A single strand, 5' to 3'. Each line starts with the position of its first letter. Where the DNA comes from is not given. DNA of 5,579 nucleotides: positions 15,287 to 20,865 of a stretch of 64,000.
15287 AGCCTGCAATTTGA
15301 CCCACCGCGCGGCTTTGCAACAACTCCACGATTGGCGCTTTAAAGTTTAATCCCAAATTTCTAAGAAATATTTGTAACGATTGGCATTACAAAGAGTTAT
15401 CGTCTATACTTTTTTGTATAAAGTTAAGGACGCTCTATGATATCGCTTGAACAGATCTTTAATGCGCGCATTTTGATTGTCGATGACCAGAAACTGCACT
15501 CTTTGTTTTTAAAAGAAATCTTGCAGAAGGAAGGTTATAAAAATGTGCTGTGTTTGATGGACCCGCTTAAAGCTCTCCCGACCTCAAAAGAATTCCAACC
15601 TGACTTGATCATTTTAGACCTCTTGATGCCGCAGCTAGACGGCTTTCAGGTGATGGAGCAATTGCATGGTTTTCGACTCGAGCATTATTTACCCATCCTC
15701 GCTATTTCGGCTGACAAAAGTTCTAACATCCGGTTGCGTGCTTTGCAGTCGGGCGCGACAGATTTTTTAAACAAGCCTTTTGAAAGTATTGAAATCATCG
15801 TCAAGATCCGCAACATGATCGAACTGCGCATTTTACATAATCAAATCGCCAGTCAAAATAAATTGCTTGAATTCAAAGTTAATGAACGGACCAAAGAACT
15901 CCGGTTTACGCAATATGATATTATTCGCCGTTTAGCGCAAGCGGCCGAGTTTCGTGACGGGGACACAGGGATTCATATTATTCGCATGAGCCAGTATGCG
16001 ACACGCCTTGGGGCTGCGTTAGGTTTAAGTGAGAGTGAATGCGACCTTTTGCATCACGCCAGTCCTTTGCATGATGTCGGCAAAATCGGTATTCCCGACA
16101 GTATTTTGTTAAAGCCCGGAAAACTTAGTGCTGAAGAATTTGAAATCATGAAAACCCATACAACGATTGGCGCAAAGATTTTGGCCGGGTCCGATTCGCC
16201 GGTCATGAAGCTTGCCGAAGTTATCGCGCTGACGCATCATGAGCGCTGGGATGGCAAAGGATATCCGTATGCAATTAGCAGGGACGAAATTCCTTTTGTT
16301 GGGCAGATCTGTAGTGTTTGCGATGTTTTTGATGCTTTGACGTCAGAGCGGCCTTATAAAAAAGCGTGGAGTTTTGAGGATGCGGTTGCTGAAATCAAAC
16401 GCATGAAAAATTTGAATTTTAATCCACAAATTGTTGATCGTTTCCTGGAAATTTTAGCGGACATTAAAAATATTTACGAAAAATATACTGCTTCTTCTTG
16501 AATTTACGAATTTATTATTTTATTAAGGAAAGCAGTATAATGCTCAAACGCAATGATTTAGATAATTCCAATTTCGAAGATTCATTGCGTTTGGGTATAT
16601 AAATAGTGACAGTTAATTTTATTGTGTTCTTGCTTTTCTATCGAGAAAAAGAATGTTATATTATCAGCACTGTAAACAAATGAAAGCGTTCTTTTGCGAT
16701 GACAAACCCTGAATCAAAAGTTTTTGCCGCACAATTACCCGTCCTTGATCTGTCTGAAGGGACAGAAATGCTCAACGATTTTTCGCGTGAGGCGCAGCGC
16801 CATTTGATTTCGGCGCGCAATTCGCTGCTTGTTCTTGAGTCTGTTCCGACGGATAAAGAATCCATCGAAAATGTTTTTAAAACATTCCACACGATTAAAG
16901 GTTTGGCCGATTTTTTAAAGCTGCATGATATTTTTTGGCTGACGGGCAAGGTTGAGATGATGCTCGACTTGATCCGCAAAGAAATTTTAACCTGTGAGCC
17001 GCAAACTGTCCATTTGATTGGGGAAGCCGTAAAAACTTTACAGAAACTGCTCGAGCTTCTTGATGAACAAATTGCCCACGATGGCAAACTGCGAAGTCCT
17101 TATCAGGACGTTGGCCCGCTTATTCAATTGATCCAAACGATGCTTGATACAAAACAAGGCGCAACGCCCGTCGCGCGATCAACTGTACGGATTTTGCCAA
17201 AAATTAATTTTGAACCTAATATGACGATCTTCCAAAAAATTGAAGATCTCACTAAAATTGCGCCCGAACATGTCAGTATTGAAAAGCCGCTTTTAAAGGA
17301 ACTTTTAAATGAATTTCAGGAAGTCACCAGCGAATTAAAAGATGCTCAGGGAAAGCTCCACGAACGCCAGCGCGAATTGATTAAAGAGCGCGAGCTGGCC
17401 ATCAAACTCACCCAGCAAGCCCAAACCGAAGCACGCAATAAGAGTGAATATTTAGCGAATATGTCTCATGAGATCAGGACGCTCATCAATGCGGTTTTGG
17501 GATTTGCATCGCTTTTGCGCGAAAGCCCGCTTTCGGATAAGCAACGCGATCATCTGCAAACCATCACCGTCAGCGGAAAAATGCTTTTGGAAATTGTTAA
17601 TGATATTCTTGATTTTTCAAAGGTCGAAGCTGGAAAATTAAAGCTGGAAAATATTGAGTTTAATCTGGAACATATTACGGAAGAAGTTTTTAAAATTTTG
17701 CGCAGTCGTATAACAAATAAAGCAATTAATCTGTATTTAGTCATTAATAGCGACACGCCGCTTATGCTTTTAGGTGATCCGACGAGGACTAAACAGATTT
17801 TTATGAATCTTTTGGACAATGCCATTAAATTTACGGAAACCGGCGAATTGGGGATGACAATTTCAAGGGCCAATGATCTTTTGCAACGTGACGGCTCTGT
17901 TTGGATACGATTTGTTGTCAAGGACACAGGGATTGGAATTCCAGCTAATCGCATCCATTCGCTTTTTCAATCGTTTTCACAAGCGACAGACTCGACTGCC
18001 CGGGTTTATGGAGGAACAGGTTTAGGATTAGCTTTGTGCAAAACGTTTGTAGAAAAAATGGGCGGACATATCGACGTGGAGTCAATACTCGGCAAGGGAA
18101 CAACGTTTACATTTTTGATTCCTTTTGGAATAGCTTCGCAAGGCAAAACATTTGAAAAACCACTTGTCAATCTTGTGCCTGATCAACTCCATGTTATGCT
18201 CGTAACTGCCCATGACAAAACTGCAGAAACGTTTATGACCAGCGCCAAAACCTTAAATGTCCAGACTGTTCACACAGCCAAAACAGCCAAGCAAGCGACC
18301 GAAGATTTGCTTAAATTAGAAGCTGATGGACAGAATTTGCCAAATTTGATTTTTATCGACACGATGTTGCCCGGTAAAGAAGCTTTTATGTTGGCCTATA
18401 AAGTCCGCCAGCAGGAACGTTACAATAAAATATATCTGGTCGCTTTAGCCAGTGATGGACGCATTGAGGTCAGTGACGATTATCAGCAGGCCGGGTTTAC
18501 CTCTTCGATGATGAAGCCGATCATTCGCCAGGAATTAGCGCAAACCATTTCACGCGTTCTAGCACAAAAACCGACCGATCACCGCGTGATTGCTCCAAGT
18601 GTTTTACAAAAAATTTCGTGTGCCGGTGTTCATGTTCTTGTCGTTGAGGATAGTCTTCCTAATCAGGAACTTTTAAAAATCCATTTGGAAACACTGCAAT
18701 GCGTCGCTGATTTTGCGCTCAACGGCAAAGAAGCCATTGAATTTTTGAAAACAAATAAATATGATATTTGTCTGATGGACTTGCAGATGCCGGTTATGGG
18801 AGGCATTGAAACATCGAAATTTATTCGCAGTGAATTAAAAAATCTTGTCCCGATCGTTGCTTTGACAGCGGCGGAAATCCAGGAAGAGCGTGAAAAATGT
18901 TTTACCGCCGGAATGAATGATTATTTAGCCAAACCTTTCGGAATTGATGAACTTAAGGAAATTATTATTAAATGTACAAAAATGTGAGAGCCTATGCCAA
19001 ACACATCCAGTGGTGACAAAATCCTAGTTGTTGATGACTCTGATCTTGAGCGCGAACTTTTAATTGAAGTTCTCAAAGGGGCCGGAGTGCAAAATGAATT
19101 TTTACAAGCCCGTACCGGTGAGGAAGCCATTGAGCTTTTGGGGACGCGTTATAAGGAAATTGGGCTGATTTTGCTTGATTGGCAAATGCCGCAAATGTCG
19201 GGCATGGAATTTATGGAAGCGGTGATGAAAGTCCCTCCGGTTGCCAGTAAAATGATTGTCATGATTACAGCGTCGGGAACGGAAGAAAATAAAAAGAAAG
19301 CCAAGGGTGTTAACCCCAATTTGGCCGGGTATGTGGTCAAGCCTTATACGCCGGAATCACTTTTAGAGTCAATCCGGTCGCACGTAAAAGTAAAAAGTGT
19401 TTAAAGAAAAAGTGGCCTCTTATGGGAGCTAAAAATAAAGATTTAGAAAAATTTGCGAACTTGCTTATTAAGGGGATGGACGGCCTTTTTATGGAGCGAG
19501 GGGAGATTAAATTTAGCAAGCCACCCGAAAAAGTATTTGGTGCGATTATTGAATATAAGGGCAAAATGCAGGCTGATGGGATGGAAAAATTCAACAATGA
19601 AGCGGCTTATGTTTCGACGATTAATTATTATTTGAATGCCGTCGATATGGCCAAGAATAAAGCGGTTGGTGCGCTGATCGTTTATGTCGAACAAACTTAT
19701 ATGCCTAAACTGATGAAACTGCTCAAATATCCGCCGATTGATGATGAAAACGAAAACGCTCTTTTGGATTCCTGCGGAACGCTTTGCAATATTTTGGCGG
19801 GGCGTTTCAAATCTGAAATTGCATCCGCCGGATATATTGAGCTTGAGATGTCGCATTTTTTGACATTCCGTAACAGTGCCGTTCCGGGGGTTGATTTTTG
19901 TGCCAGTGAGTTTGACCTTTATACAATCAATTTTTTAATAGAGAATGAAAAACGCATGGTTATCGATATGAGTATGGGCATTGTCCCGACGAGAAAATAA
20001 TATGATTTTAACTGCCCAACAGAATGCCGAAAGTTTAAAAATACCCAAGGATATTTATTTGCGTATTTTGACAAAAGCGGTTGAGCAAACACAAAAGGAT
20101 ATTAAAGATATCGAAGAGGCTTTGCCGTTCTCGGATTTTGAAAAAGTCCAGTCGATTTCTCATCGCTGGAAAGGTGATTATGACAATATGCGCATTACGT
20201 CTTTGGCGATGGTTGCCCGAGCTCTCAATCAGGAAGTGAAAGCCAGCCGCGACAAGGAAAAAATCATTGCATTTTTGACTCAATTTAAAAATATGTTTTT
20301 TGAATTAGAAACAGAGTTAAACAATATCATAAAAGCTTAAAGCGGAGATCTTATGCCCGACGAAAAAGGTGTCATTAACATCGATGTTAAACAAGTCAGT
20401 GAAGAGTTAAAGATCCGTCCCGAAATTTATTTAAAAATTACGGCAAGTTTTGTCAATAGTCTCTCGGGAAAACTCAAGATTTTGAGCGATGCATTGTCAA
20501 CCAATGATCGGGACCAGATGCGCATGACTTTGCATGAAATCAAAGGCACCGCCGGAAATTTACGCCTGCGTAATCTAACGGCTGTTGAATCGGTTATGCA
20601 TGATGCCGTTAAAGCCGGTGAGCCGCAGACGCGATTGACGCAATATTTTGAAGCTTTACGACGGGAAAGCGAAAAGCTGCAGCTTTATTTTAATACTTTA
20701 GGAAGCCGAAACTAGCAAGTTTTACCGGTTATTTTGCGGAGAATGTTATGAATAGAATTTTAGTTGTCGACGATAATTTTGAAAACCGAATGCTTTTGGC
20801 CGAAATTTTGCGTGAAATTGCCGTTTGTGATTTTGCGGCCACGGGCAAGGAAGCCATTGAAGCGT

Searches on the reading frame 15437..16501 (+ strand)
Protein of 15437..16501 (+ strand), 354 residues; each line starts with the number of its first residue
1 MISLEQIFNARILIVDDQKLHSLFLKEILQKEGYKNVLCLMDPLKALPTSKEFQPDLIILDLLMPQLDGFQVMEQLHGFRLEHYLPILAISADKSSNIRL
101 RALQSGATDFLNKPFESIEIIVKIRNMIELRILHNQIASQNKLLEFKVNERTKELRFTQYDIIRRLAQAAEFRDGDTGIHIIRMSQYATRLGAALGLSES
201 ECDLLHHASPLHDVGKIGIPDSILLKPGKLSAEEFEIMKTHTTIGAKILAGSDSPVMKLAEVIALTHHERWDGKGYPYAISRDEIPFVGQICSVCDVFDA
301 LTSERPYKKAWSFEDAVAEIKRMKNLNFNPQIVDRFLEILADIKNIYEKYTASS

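Call 40: search_protein_families(library=pfam, proteins=[window:15437-16501:+], max_evalue=0.001)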
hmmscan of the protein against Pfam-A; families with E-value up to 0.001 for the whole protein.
window:15437-16501:+ (354 aa): 3 families
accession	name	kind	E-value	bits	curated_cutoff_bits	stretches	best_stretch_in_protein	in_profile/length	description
PF13487.12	HD_5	-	2.4e-29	102.7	27.2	1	183-331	20-169/170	HD domain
PF00072.30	Response_reg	-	2.9e-24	85.8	30.2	1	12-124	1-110/111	Response regulator receiver domain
PF01966.28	HD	-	4.8e-16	59.5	22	1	178-300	2-115/116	HD domain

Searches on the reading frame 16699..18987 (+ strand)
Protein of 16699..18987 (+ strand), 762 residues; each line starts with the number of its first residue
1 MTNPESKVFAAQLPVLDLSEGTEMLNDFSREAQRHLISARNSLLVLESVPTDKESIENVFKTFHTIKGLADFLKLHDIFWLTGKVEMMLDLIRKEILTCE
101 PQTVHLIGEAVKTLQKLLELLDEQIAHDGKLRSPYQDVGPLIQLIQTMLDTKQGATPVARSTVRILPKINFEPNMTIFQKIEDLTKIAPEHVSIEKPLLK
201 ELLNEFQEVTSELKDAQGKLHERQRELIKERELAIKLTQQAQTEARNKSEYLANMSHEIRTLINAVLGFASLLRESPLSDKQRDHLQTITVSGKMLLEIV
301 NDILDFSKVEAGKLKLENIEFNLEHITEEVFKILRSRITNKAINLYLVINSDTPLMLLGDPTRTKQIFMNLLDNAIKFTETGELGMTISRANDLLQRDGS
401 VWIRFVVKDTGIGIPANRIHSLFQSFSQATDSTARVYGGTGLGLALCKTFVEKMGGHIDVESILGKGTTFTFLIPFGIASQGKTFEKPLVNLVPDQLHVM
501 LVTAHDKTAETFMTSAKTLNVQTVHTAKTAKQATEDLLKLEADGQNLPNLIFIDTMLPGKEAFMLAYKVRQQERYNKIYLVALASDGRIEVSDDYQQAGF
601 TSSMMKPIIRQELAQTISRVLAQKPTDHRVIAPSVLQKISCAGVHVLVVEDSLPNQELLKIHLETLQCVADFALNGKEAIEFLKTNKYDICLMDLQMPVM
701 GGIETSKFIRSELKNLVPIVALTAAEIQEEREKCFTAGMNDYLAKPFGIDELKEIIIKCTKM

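Call 40: search_protein_families(library=pfam, proteins=[window:16699-18987:+], max_evalue=0.001)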
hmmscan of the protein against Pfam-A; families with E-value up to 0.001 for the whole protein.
window:16699-18987:+ (762 aa): 4 families
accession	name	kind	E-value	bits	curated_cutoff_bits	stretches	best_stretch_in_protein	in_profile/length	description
PF00072.30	Response_reg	-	4e-31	107.9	30.2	2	646-756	1-110/111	Response regulator receiver domain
PF02518.31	HATPase_c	-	3.2e-29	102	26.4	1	359-476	1-109/111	Histidine kinase-, DNA gyrase B-, and HSP90-like ATPase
PF00512.31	HisKA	-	5.2e-20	71.7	26.9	1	248-312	2-66/66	His Kinase A (phospho-acceptor) domain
PF01627.28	Hpt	-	2.7e-06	28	24.6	1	23-117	1-77/84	Hpt domain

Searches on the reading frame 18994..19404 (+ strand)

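Call 40: search_protein_families(library=pfam, proteins=[window:18994-19404:+], max_evalue=0.001)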
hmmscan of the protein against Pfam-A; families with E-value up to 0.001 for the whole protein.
window:18994-19404:+ (136 aa): 1 family
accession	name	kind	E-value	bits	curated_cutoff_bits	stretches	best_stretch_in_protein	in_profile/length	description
PF00072.30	Response_reg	-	9.6e-19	68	30.2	1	10-128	1-111/111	Response regulator receiver domain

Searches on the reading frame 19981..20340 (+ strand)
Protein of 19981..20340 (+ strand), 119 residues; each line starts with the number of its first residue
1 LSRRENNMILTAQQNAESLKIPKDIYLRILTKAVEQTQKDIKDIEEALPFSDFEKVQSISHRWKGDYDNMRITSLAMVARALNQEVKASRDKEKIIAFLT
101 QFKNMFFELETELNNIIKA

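Call 40: search_protein_families(library=pfam, proteins=[window:19981-20340:+], max_evalue=0.001)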
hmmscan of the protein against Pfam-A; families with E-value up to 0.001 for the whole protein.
window:19981-20340:+ (119 aa): 1 family
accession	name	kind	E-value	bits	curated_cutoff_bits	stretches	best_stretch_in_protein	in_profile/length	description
PF01627.28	Hpt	-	7.8e-07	29.7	24.6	1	29-110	2-75/84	Hpt domain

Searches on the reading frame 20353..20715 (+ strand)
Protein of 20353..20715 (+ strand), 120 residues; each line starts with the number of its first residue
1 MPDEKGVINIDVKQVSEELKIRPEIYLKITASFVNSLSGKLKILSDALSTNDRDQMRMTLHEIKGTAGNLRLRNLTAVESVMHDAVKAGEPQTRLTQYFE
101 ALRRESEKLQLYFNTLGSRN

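Call 40: search_protein_families(library=pfam, proteins=[window:20353-20715:+], max_evalue=0.001)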
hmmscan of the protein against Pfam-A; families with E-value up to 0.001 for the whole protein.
window:20353-20715:+ (120 aa): 1 family
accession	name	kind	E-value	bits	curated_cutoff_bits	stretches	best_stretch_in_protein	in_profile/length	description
PF01627.28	Hpt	-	2.2e-06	28.3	24.6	1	31-91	4-64/84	Hpt domain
